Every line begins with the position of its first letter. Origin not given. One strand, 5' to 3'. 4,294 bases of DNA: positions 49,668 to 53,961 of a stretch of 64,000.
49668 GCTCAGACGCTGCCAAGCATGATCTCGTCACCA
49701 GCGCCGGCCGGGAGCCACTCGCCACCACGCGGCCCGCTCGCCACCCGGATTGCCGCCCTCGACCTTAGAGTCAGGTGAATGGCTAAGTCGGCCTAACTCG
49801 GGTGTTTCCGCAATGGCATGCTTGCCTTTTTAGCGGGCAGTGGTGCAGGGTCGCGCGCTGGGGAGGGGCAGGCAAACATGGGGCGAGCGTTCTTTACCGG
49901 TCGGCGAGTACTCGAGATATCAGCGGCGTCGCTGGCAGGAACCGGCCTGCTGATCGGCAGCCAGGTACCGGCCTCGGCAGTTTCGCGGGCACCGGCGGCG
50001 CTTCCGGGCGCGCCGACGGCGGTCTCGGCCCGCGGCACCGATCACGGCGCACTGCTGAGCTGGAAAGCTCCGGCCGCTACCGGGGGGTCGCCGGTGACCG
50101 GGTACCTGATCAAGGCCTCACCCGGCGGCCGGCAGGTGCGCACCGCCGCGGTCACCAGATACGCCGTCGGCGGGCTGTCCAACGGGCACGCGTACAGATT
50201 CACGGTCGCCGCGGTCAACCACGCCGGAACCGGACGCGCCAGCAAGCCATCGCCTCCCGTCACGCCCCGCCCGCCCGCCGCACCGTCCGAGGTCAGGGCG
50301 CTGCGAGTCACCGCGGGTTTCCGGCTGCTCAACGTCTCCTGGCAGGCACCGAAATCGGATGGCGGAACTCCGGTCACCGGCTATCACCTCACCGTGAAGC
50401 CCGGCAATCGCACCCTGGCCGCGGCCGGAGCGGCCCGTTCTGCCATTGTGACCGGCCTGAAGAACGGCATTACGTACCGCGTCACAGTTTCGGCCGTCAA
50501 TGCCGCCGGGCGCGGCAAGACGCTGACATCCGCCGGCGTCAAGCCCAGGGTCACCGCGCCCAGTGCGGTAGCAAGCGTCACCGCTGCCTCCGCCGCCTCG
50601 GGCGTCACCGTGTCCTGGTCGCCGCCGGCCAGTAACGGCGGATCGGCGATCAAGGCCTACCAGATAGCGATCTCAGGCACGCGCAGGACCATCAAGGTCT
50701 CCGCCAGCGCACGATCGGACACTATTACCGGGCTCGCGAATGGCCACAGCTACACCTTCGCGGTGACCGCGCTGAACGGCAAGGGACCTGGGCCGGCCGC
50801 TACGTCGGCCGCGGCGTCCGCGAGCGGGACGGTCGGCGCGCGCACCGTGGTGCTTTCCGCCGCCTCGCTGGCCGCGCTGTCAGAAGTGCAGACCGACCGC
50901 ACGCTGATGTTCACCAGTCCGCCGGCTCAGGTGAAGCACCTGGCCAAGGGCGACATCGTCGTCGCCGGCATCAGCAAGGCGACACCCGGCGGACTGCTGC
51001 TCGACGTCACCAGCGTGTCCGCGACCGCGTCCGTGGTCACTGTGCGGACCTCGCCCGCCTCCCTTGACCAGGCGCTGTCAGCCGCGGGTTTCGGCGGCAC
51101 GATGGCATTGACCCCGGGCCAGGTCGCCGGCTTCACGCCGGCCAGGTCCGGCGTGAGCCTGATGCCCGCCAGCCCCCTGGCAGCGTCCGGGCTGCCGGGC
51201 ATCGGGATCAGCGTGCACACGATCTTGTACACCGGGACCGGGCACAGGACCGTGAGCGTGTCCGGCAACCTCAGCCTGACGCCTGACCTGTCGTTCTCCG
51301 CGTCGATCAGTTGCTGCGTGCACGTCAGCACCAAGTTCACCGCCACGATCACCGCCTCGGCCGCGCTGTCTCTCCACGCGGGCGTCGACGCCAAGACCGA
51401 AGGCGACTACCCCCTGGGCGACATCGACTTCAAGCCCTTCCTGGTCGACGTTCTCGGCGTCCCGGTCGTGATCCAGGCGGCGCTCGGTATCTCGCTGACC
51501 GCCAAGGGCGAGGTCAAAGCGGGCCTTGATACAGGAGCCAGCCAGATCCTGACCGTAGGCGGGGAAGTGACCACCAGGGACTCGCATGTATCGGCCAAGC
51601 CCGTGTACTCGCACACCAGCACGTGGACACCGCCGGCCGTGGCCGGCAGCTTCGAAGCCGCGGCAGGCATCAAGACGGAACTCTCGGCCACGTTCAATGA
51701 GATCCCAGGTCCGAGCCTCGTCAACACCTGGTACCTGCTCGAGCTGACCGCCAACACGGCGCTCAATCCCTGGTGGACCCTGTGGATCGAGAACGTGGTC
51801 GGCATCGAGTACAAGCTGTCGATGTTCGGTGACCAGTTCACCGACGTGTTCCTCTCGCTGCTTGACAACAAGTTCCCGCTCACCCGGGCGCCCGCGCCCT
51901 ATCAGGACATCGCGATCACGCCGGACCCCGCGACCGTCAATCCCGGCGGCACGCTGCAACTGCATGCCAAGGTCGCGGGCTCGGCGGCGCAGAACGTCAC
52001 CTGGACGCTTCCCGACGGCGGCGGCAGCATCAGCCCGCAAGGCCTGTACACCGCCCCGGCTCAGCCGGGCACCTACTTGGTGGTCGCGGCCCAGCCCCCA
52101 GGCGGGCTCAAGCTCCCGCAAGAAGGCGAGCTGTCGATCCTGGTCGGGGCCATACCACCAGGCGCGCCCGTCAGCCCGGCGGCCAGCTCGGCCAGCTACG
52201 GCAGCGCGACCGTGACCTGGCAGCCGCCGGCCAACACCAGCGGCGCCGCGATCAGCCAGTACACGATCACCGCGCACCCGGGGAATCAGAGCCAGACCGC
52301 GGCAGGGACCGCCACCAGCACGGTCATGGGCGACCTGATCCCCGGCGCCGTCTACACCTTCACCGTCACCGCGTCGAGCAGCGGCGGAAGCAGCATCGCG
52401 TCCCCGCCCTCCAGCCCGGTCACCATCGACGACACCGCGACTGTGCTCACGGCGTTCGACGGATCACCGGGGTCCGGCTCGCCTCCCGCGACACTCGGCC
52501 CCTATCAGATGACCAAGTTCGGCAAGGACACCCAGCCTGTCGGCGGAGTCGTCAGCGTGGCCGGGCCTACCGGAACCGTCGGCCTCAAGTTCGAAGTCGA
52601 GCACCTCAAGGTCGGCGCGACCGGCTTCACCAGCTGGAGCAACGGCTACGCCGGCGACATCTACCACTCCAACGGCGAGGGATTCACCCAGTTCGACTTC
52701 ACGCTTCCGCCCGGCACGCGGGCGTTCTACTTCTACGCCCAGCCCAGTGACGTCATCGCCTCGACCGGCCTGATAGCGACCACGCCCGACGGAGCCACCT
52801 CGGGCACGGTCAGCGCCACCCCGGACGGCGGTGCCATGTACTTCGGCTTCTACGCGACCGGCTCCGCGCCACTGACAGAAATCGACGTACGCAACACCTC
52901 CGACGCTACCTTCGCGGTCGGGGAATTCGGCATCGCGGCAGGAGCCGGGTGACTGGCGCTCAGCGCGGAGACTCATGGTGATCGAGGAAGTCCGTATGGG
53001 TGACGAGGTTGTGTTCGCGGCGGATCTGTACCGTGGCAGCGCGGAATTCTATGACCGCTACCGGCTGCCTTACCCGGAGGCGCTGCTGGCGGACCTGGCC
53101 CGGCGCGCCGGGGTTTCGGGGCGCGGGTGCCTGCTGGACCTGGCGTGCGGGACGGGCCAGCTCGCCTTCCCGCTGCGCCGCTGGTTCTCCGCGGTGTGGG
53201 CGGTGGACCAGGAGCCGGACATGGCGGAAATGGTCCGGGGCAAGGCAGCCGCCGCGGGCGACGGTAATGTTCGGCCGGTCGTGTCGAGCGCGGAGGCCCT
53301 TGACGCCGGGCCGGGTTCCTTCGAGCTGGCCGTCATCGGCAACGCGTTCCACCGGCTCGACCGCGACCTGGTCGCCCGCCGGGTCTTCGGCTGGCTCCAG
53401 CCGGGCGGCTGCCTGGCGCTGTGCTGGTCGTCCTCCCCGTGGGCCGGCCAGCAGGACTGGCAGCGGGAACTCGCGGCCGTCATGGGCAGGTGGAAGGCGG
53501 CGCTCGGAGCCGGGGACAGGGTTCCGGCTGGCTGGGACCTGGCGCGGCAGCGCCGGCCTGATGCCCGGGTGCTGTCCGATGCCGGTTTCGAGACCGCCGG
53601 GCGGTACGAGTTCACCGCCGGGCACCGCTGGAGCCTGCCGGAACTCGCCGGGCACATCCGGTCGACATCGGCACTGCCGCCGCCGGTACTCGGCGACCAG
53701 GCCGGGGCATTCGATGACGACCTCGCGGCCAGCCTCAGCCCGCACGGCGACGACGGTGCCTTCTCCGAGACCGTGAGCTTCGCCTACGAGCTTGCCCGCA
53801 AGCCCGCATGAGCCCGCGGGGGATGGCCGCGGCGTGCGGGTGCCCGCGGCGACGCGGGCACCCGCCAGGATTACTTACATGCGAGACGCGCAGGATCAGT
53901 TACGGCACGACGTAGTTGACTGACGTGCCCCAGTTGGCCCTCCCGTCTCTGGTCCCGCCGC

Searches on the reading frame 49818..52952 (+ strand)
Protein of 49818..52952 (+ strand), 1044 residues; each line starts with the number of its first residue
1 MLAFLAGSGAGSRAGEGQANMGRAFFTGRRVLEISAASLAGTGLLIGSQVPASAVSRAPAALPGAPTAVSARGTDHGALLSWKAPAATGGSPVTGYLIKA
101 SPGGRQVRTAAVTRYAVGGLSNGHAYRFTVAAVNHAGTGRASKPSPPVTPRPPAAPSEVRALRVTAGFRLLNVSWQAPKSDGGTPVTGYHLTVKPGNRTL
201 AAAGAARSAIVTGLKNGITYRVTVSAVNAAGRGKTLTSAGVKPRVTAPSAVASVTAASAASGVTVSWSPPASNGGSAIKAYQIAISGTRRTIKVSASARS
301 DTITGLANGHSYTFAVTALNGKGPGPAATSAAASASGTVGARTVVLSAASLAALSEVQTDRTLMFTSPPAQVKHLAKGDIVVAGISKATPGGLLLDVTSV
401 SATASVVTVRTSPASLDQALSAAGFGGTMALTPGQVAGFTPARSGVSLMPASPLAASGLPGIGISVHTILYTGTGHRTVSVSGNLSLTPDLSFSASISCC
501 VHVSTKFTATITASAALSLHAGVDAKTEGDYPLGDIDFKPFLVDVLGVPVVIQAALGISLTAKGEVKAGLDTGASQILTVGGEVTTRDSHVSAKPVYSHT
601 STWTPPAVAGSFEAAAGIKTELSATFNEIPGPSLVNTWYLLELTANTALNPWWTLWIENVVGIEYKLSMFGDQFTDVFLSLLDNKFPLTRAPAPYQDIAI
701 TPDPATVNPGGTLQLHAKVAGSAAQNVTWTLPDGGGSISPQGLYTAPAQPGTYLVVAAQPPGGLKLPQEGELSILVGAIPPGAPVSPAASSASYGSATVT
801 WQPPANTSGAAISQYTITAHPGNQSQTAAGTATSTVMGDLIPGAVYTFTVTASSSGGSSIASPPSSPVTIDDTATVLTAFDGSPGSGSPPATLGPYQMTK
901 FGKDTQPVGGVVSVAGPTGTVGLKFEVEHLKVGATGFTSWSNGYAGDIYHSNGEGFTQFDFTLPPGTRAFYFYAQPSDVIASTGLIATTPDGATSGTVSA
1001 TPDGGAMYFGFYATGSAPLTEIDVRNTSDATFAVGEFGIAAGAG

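Call 11: search_protein_families(library=pfam, proteins=[window:49818-52952:+])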
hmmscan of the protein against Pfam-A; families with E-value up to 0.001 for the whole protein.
window:49818-52952:+ (1044 aa): 4 families
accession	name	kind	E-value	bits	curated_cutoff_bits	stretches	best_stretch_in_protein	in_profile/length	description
PF00041.27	fn3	-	2.7e-54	181.7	25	4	65-146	2-82/84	Fibronectin type III domain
PF25059.1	FN3_DSCAM-DSCAML_C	-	1.9e-12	47.8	39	0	183-234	17-72/89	DSCAM/DSCAML C-terminal Fn3-like domain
PF16656.11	Pur_ac_phosph_N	-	1e-07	32.9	30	0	793-856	11-84/93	Purple acid Phosphatase, N-terminal domain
PF16323.11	DUF4959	-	1.1e-05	26.2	32.9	0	245-322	16-93/106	Domain of unknown function (DUF4959)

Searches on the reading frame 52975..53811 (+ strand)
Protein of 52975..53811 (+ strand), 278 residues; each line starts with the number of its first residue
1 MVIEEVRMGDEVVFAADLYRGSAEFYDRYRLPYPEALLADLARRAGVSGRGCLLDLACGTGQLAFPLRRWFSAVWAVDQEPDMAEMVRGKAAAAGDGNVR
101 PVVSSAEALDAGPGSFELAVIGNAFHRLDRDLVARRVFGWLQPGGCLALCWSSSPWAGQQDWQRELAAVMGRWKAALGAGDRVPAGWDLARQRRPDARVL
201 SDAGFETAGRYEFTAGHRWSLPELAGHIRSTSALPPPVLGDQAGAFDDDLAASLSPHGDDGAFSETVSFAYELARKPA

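Call 11: search_protein_families(library=pfam, proteins=[window:52975-53811:+])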
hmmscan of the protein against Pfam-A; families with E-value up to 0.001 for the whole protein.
window:52975-53811:+ (278 aa): 6 families
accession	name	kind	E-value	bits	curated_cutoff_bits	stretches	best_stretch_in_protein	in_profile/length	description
PF13649.12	Methyltransf_25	-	2.6e-14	54.1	27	1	54-145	2-97/97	Methyltransferase domain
PF08241.18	Methyltransf_11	-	2.6e-12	47.7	21.2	1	54-148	1-94/95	Methyltransferase domain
PF08242.18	Methyltransf_12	-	2.2e-10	41.6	30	1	54-147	1-98/98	Methyltransferase domain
PF01209.24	Ubie_methyltran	-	3.5e-09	36.8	20.1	1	52-153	50-155/233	ubiE/COQ5 methyltransferase family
PF13847.12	Methyltransf_31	-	1.4e-05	25.3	27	1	53-153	7-113/145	Methyltransferase domain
PF13489.12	Methyltransf_23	-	3.4e-05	24.1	27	1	36-161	11-124/164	Methyltransferase domain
